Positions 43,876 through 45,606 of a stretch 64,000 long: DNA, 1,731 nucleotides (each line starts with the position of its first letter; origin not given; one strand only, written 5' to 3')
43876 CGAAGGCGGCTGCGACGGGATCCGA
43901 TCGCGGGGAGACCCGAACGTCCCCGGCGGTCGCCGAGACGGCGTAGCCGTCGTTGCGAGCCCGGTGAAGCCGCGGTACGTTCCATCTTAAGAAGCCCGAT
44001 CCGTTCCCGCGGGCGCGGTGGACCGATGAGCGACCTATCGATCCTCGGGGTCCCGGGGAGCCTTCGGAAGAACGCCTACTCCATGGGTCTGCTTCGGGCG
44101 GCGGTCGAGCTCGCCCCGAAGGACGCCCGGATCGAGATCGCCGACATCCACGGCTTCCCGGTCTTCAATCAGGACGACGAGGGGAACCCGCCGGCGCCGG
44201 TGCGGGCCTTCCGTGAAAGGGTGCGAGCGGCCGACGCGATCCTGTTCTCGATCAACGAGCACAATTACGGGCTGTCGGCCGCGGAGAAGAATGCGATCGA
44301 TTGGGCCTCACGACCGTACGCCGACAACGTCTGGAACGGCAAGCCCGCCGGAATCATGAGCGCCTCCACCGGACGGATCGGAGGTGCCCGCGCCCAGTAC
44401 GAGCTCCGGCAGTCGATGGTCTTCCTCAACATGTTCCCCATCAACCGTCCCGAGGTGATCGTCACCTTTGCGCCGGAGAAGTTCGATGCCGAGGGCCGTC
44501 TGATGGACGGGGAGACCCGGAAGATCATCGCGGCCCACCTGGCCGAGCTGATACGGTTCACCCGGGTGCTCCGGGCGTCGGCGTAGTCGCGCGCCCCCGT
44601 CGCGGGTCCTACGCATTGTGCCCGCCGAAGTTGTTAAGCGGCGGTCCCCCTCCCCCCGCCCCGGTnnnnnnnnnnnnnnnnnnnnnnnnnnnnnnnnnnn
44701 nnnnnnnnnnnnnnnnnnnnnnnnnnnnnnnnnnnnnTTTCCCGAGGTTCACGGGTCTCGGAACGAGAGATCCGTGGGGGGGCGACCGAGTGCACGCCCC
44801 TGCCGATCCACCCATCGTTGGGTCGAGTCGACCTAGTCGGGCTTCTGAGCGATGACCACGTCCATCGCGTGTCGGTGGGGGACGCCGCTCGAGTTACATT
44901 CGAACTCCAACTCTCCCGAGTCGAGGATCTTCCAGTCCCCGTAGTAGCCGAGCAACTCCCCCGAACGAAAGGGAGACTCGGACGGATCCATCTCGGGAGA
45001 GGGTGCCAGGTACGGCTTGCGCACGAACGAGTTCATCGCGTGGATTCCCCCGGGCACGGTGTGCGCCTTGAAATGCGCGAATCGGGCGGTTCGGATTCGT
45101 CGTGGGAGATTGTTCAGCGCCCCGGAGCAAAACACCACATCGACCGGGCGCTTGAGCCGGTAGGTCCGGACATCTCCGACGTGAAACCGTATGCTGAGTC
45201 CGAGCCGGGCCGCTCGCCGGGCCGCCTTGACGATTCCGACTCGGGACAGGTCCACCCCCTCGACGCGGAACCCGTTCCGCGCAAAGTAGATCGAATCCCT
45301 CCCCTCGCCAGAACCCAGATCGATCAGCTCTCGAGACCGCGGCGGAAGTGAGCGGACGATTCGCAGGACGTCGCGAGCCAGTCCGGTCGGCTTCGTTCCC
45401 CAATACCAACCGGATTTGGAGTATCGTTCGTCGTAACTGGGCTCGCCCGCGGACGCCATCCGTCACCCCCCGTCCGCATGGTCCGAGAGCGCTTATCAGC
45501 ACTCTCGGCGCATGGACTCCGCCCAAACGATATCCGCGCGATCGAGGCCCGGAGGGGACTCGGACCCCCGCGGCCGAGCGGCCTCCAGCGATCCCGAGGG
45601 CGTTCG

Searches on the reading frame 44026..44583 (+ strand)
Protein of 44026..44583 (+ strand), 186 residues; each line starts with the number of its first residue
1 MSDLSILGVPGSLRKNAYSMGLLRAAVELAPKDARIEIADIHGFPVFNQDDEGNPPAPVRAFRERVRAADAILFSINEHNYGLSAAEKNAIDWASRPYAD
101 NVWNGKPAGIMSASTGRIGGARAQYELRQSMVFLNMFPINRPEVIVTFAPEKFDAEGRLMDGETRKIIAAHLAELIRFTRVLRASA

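Call 10: find_encoding_contigs(protein=window:44026-44583:+, flank=10000, max_places=6)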
Protein window:44026-44583:+ (186 aa): no gene with exactly this product is on record in the collection.

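Call 13: search_protein_families(library=pfam, proteins=[window:44026-44583:+])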
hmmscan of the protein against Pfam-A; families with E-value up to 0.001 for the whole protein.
window:44026-44583:+ (186 aa): 1 family
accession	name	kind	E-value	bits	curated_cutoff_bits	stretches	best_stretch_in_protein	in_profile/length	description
PF03358.20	FMN_red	-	3.3e-37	127.9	24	1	5-149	2-150/152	NADPH-dependent FMN reductase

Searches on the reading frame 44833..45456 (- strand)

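Call 13: search_protein_families(library=pfam, proteins=[window:44833-45456:-])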
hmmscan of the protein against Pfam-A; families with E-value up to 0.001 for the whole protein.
window:44833-45456:- (207 aa): 6 families
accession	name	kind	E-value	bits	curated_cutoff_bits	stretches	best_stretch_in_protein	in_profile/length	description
PF13649.12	Methyltransf_25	-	1.1e-14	55.3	27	1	45-137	2-97/97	Methyltransferase domain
PF13847.12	Methyltransf_31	-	2.7e-11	43.8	27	1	43-145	6-113/145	Methyltransferase domain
PF03848.20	TehB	-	3.6e-11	43.3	20.4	1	28-180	20-168/193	Tellurite resistance protein TehB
PF08241.18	Methyltransf_11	-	3.4e-09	37.7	21.2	1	46-123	2-79/95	Methyltransferase domain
PF08242.18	Methyltransf_12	-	1.2e-08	36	30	1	45-138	1-97/98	Methyltransferase domain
PF13489.12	Methyltransf_23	-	1.9e-08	34.7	27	1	20-137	3-112/164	Methyltransferase domain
